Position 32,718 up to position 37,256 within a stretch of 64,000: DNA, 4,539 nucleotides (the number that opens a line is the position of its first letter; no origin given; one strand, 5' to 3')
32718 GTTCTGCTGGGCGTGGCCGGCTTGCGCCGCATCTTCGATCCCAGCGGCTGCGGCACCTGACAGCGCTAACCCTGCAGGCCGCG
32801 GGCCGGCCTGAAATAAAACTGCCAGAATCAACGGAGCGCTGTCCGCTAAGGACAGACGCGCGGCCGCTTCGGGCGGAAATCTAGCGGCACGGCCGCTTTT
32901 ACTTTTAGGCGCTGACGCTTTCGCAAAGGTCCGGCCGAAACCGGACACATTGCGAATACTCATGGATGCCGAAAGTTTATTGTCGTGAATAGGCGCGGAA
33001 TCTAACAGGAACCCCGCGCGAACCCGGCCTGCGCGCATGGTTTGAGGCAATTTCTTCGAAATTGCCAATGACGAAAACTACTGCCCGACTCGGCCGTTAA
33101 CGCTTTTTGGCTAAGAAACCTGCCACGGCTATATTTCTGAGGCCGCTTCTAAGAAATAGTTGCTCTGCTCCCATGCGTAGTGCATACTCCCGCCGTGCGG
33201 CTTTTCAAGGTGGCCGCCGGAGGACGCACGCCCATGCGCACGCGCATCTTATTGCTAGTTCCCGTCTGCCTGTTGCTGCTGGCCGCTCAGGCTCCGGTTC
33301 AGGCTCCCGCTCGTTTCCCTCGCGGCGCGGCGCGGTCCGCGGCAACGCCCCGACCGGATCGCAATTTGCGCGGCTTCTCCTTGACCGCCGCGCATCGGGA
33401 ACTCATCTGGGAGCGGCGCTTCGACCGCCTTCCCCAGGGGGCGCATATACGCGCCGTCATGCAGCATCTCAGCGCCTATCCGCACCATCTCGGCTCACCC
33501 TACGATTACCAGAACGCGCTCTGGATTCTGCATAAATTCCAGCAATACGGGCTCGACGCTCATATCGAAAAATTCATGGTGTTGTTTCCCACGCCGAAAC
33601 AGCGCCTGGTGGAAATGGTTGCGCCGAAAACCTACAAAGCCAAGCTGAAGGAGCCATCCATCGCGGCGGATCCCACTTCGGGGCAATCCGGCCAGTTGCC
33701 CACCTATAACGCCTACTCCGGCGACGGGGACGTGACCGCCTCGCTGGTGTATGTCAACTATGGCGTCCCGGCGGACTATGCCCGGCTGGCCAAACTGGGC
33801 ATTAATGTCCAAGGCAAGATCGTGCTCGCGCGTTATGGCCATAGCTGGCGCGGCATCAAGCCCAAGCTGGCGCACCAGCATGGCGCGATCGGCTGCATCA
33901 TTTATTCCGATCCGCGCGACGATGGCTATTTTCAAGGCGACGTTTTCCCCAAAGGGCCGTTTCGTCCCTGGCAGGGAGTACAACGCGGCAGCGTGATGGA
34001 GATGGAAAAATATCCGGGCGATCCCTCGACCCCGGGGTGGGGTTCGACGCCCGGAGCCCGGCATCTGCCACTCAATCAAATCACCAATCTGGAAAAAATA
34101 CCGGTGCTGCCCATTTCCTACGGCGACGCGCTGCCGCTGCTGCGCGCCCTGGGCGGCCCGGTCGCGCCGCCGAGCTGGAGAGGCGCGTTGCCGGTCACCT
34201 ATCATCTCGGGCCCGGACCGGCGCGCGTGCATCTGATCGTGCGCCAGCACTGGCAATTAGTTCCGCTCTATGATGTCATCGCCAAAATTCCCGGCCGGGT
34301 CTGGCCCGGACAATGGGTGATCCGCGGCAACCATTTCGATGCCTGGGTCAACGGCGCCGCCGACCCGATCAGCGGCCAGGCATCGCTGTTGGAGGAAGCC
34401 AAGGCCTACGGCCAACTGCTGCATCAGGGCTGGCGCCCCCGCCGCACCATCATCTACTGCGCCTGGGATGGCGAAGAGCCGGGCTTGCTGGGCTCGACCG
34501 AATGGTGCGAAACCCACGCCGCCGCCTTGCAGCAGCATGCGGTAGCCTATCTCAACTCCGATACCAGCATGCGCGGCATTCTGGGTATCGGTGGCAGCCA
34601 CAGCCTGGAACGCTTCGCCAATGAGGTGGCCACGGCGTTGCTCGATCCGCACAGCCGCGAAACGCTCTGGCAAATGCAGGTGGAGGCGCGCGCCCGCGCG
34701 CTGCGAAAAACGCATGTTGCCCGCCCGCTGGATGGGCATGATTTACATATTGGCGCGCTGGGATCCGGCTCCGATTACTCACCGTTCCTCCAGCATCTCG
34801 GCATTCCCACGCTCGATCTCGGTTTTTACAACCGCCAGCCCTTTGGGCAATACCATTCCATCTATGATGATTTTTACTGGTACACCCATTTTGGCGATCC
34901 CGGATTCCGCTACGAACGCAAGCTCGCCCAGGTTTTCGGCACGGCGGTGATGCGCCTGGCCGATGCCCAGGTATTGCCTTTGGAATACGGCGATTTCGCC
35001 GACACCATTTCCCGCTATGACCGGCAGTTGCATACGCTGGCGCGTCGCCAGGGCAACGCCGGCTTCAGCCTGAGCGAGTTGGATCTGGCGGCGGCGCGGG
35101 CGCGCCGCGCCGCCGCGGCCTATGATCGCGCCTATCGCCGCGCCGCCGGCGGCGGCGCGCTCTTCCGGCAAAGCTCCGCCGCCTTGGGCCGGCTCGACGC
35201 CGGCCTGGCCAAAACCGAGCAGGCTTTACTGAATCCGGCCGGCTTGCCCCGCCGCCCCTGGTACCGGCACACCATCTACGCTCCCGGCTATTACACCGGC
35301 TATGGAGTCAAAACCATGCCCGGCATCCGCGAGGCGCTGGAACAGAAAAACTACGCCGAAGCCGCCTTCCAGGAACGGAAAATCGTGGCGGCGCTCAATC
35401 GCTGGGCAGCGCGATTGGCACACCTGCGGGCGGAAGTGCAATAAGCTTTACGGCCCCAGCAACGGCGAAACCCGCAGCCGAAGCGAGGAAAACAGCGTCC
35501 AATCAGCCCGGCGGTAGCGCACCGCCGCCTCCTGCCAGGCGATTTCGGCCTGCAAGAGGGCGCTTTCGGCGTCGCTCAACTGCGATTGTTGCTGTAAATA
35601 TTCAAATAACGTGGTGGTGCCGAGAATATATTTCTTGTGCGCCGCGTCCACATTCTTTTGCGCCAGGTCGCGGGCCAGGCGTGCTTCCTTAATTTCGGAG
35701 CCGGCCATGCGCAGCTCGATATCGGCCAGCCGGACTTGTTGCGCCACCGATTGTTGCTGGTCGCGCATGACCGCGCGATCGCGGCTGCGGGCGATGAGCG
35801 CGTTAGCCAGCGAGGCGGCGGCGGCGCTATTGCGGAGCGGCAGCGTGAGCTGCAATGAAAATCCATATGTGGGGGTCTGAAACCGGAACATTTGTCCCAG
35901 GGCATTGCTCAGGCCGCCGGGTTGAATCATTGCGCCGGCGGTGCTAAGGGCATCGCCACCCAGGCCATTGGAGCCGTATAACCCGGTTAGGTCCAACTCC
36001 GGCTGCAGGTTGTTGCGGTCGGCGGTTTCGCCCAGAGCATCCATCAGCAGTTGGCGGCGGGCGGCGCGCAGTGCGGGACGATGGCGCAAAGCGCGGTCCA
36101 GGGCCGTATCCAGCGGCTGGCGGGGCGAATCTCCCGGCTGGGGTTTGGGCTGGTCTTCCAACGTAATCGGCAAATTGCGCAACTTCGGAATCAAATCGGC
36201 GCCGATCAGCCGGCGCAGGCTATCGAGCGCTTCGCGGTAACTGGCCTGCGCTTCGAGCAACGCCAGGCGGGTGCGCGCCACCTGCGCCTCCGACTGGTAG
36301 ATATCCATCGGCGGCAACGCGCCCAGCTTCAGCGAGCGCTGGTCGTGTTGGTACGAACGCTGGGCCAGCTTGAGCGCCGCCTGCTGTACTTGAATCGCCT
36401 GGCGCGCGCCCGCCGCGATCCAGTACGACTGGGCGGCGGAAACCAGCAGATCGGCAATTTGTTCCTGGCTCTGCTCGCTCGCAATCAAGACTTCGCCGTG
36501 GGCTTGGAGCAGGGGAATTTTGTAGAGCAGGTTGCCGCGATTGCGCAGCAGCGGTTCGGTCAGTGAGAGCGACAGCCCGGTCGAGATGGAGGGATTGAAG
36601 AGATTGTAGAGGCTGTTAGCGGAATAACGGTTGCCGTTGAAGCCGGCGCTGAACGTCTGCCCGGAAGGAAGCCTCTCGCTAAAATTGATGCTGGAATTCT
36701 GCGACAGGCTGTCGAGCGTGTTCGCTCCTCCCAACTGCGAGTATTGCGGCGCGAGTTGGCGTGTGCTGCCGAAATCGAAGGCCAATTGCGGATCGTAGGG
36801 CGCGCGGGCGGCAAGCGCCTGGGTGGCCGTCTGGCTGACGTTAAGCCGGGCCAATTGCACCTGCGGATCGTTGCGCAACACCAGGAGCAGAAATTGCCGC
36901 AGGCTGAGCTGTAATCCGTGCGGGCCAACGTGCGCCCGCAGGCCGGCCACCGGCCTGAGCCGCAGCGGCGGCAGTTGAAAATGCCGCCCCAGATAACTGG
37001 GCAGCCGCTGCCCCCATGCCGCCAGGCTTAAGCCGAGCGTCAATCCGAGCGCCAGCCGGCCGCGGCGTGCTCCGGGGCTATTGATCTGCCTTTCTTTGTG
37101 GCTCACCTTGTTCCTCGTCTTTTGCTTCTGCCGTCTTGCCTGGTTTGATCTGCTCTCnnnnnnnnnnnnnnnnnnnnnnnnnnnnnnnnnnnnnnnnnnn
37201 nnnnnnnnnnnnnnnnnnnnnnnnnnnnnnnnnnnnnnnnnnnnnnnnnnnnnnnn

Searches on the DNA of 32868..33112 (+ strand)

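Call 58: search_dna_similar(query=window:32868-33112:+, collection=plasmids, mode=distant, max_evalue=0.001)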
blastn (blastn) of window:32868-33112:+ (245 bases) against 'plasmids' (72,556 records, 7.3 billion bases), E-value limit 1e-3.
No match.

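Call 59: search_dna_similar(query=window:32868-33112:+, collection=phages, mode=distant, max_evalue=0.001)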
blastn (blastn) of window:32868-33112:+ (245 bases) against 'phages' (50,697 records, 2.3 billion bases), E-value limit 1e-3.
No match.

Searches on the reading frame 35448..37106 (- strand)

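Call 86: search_protein_families(library=pfam, proteins=[window:35448-37106:-], max_evalue=0.00001)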
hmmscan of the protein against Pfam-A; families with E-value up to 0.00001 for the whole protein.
window:35448-37106:- (552 aa): 1 family
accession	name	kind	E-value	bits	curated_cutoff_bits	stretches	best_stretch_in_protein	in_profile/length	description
PF02321.23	OEP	-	2.1e-31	109.7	22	2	332-533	1-184/187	Outer membrane efflux protein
